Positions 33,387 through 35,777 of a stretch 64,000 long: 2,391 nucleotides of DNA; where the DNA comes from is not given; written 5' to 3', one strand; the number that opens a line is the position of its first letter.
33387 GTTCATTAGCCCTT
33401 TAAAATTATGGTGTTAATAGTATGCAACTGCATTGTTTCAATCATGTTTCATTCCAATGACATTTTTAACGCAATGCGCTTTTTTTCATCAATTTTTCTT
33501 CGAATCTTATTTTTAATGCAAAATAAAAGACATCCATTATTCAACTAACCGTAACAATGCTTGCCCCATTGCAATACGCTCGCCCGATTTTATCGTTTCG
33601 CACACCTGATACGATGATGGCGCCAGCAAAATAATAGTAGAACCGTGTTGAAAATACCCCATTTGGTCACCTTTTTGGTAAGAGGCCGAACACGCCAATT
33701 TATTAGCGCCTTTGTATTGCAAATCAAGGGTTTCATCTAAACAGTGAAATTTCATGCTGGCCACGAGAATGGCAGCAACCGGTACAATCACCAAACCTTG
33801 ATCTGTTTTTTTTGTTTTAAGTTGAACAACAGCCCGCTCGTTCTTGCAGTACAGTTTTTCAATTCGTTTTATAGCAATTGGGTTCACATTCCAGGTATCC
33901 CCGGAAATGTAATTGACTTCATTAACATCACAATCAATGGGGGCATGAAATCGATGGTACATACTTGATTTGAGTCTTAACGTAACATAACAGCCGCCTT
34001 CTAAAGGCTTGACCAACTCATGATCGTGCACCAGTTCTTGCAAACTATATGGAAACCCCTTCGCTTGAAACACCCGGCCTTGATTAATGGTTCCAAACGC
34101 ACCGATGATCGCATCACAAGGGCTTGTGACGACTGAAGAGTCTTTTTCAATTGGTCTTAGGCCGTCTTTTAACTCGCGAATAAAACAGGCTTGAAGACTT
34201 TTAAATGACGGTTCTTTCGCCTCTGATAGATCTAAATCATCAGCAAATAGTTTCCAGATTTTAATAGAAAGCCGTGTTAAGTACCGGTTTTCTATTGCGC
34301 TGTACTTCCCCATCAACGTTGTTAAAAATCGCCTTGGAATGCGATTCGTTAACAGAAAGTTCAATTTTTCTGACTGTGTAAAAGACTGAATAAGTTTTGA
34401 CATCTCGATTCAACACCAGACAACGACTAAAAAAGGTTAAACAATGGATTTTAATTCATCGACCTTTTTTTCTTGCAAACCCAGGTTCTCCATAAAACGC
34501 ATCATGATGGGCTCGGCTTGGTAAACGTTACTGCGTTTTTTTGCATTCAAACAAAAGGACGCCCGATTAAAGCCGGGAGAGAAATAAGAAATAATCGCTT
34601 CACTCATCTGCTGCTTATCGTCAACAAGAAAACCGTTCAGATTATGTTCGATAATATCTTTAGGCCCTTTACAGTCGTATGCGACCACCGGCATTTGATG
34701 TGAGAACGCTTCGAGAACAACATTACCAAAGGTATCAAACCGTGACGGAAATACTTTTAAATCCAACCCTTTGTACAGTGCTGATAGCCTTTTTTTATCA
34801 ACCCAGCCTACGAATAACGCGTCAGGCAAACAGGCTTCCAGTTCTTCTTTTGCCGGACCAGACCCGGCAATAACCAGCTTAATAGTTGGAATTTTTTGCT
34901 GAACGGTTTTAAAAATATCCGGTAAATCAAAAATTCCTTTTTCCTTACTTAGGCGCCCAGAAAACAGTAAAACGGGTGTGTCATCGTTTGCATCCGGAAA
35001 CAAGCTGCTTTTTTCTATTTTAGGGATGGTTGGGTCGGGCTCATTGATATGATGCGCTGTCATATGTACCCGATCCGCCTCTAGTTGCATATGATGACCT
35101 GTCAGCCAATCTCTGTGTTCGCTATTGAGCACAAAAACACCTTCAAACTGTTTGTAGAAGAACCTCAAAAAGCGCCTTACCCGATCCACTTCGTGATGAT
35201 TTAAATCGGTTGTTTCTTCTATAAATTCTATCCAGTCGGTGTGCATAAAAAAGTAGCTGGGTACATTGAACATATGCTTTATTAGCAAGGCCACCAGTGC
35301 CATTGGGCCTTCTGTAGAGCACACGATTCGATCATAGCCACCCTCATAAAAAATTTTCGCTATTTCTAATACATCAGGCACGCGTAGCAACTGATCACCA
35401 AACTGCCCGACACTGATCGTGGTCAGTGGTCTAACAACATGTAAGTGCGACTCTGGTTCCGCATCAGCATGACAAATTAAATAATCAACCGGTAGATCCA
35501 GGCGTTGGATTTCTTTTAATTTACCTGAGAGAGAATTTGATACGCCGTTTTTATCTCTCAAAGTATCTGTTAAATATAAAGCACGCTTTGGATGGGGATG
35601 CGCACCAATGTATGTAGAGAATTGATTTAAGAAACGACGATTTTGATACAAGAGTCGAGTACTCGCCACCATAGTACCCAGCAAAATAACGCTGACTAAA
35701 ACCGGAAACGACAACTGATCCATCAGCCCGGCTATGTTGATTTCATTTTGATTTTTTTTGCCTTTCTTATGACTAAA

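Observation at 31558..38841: Uncharacterised envelope-lipid operon: TM-anchored aminotransferase, PHP-phosphoesterase::GT4 fusion, PSD-like decarboxylase, Mpo1-like protein and ugd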

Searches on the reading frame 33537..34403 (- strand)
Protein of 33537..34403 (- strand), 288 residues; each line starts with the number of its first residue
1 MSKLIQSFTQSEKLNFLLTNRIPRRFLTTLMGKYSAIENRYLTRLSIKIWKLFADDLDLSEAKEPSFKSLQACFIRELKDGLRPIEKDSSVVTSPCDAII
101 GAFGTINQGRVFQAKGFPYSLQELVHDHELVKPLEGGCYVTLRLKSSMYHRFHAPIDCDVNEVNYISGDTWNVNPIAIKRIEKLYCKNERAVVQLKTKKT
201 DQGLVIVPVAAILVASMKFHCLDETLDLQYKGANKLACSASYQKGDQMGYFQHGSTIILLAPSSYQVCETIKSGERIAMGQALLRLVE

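Call 3: search_protein_families(library=pfam, proteins=[window:33537-34403:-])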
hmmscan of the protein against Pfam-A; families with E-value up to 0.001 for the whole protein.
window:33537-34403:- (288 aa): 1 family
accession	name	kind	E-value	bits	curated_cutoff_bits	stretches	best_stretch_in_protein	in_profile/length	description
PF02666.20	PS_Dcarbxylase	-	1.2e-55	188.7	22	1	70-284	1-197/198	Phosphatidylserine decarboxylase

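Call 4: search_protein_families(library=ncbifam, proteins=[window:33537-34403:-])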
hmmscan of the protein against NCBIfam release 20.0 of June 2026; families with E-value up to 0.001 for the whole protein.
window:33537-34403:- (288 aa): 7 families
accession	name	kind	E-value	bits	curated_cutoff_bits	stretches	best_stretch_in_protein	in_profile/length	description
TIGR00163.1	PS_decarb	equivalog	3e-47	160.8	111.75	1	65-283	10-239/243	archaetidylserine decarboxylase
NF003038.0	PRK03934.1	equivalog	2.5e-45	154.4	285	1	56-283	36-263/267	phosphatidylserine decarboxylase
NF001941.0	PRK00723.1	equivalog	1e-41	143.2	371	1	9-260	27-261/297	phosphatidylserine decarboxylase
NF002853.0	PRK03140.1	equivalog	1.4e-41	142.5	307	1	43-283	35-255/262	phosphatidylserine decarboxylase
TIGR00164.2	AS_decarb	equivalog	5e-08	32.5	230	1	78-284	39-208/215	archaetidylserine decarboxylase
NF003685.0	PRK05305.2-5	equivalog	4.3e-06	26.1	183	0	71-204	35-129/198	phosphatidylserine decarboxylase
NF003680.0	PRK05305.1-5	equivalog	0.00027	20.3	262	0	150-267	101-196/217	phosphatidylserine decarboxylase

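Call 33: search_solved_structures(query=window:33537-34403:-, max_evalue=0.001, show_alignments=1)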
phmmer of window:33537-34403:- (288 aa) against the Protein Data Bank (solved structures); distinct sequences matched with E-value up to 0.001: 3.
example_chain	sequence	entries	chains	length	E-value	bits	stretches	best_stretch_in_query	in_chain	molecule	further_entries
6l06_A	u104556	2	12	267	1.3e-27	100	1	18-214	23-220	Phosphatidylserine decarboxylase beta chain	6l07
7cnw_A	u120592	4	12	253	1.5e-27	99.8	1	19-214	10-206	Phosphatidylserine decarboxylase beta chain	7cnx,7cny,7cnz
9jer_A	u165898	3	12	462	0.00021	23.9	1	73-162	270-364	L-tryptophan decarboxylase PsiD-like domain-containing protein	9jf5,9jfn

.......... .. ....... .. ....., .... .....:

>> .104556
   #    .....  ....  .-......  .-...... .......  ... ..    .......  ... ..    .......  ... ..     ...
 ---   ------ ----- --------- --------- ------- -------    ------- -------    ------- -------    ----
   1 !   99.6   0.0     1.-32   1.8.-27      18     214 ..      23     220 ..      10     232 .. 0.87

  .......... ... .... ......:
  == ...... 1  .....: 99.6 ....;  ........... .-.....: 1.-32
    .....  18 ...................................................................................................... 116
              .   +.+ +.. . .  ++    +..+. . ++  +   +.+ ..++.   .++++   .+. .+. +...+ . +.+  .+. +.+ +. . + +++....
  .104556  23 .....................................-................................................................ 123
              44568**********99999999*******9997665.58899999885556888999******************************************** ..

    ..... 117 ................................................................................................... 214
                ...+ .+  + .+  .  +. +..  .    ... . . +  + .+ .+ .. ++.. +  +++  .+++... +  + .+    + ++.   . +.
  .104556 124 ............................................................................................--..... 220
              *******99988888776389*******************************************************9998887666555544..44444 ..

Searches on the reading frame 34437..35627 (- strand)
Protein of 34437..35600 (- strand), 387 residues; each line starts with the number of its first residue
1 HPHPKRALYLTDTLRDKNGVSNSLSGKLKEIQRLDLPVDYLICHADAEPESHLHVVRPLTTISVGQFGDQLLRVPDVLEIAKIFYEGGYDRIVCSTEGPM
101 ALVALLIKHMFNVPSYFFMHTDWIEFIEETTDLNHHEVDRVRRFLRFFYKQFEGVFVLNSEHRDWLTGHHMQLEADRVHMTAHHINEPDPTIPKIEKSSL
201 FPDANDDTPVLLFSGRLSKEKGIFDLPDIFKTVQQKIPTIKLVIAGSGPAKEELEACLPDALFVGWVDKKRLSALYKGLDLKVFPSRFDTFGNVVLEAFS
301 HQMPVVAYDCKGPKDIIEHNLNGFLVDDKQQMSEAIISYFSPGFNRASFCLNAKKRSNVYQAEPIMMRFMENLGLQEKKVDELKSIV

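Call 30: search_solved_structures(query=window:34437-35600:-, max_evalue=0.00001)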
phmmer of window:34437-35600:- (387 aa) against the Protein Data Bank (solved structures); distinct sequences matched with E-value up to 0.00001: 16.
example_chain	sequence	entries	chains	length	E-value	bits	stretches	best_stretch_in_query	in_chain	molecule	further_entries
5d00_A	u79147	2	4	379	1.9e-08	37.2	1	200-328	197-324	N-acetyl-alpha-D-glucosaminyl L-malate synthase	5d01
7qnt_AAA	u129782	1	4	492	8e-08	35.1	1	201-368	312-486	TarM(Se)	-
7qd7_AAA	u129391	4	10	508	8.5e-08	35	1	201-368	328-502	TarM(Se)_G117R | TarM(Se)_G117R-4RboP | TarM(Se)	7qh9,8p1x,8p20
5ze7_B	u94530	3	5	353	1.1e-07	34.6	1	207-333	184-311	UDP-glucose:tetrahydrobiopterin glucosyltransferase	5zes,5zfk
5zer_A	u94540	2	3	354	1.1e-07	34.6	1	207-333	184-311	UDP-glucose:tetrahydrobiopterin glucosyltransferase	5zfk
4wac_A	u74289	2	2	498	2.9e-07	33.2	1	214-368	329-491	Glycosyl transferase, group 1 family protein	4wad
4x6l_A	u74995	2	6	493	3e-07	33.2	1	214-368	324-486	TarM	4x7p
4x7m_A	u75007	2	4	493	3e-07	33.2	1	214-368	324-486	TarM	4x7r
8x3q_C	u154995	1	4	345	9.2e-07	31.6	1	195-332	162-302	Glycosyl transferase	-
6n1x_A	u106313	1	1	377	1e-06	31.5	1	198-328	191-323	Glycosyltransferase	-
7fg9_A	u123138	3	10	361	1e-06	31.5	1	195-332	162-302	Glycosyl transferase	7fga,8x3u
9v0l_A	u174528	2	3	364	1.1e-06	31.4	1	205-328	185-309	tetrahydrobiopterin glucosyltransferases | tetrahydrobiopterin glucosyltransferase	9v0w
6d9t_A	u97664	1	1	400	1.1e-06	31.3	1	198-328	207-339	Glycosyl transferase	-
7ec7_A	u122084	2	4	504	2.6e-06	30.1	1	208-329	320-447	Glycosyl transferase, group 1 family protein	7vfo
7ec1_A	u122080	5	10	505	2.6e-06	30.1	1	208-329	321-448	Glycosyl transferase, group 1 family protein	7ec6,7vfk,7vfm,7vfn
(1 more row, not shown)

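Call 80: predict_structure(alignment_id=A4)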
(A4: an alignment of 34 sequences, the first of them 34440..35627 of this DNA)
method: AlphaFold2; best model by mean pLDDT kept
length: 396 residues; sequences in the alignment: 34
mean_pLDDT: 89.1   pTM: 0.82
mean pLDDT of the five models: 89.1, 88.5, 88.1, 87.5, 86.8
residues with pLDDT >= 90: 267; 70-90: 100; 50-70: 17; < 50: 12
segments of 3 or more residues with pLDDT < 50: 1-5, 390-396
pLDDT, mean of each block of 10 residues (from residue 1): 47 89 77 85 93 93 95 67 94 94 92 96 92 82 90 93 92 89 91 82 97 97 89 95 98 93 96 92 97 88 92 96 95 98 98 96 93 87 74 41
secondary structure, 60 per line:
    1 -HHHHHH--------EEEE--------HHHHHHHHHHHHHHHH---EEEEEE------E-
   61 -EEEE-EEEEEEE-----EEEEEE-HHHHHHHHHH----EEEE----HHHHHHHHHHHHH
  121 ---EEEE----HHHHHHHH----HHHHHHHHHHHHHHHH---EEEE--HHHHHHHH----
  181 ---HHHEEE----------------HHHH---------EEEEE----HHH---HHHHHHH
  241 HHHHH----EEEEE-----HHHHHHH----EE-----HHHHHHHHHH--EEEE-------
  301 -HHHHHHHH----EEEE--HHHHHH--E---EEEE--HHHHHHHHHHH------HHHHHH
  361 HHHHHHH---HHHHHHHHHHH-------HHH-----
elements in order: H2-7 E16-19 H28-43 E47-52 E62-65 E67-73 E79-84 H86-95 E100-103 H108-120 E124-127 H132-139 H144-159 E163-166 H169-176 E187-189 H206-209 E219-223 H234-245 E250-254 H260-266 H278-287 E290-293 H302-309 E314-317 H320-325 E332-335 H338-348 H355-367 H371-381

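Call 82: fold_search(model_id=the predicted structure, library=pdb)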
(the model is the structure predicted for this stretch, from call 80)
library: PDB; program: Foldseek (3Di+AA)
matches with E <= 10: 1713; with E <= 0.001: 480
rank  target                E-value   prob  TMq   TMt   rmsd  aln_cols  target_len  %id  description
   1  6d9t                  2.5e-21  1.00  0.74  0.78   4.2       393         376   16  BshA from Staphylococcus aureus complexed with UDP (released 2019-05-08)
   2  6n1x                  4.6e-21  1.00  0.74  0.77   4.1       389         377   16  BshA from Staphylococcus aureus complexed with UDP and N-acetylglucosamine (released 2019-08-21)
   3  5d00_B                1.1e-20  1.00  0.73  0.79   5.0       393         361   18  Crystal structure of BshA from B. subtilis complexed with N-acetylglucosaminyl-malate and UMP (released 2016-09-07)
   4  5d01_A                2.7e-20  1.00  0.72  0.80   4.8       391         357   18  Crystal structure of BshA from B. subtilis complexed with N-acetylglucosaminyl-malate (released 2016-09-07)
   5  5d01_B                4.9e-20  1.00  0.74  0.80   4.3       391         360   17  Crystal structure of BshA from B. subtilis complexed with N-acetylglucosaminyl-malate (released 2016-09-07)
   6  5d00_A                4.9e-20  1.00  0.73  0.79   4.9       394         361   19  Crystal structure of BshA from B. subtilis complexed with N-acetylglucosaminyl-malate and UMP (released 2016-09-07)
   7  6tvp_A                3.0e-19  1.00  0.72  0.73   4.9       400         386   18  Structure of Mycobacterium smegmatis alpha-maltose-1-phosphate synthase GlgM (released 2020-04-22)
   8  3c4q_A                3.4e-19  1.00  0.70  0.70   6.4       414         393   17  Structure of the retaining glycosyltransferase MshA : The first step in mycothiol biosynthesis. Organism : Corynebacte (released 2008-04-01)
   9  2jjm_A                3.9e-19  1.00  0.71  0.77   4.6       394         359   16  Crystal Structure of a family GT4 glycosyltransferase from Bacillus anthracis ORF BA1558. (released 2008-08-05)
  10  3mbo_B                9.1e-19  1.00  0.73  0.77   4.3       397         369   15  Crystal Structure of the Glycosyltransferase BaBshA bound with UDP and L-malate (released 2010-09-29)
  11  3c48_A                1.0e-18  1.00  0.45  0.45  11.3       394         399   16  Structure of the retaining glycosyltransferase MshA: The first step in mycothiol biosynthesis. Organism: Corynebacteri (released 2008-03-25)
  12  3mbo_E                1.2e-18  1.00  0.69  0.72   5.4       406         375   16  Crystal Structure of the Glycosyltransferase BaBshA bound with UDP and L-malate (released 2010-09-29)
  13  3mbo_D                2.1e-18  1.00  0.69  0.74   4.7       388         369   17  Crystal Structure of the Glycosyltransferase BaBshA bound with UDP and L-malate (released 2010-09-29)
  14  3mbo_C                2.5e-18  1.00  0.71  0.75   4.8       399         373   16  Crystal Structure of the Glycosyltransferase BaBshA bound with UDP and L-malate (released 2010-09-29)
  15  3c48_B                2.7e-18  1.00  0.44  0.44  11.6       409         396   15  Structure of the retaining glycosyltransferase MshA: The first step in mycothiol biosynthesis. Organism: Corynebacteri (released 2008-03-25)
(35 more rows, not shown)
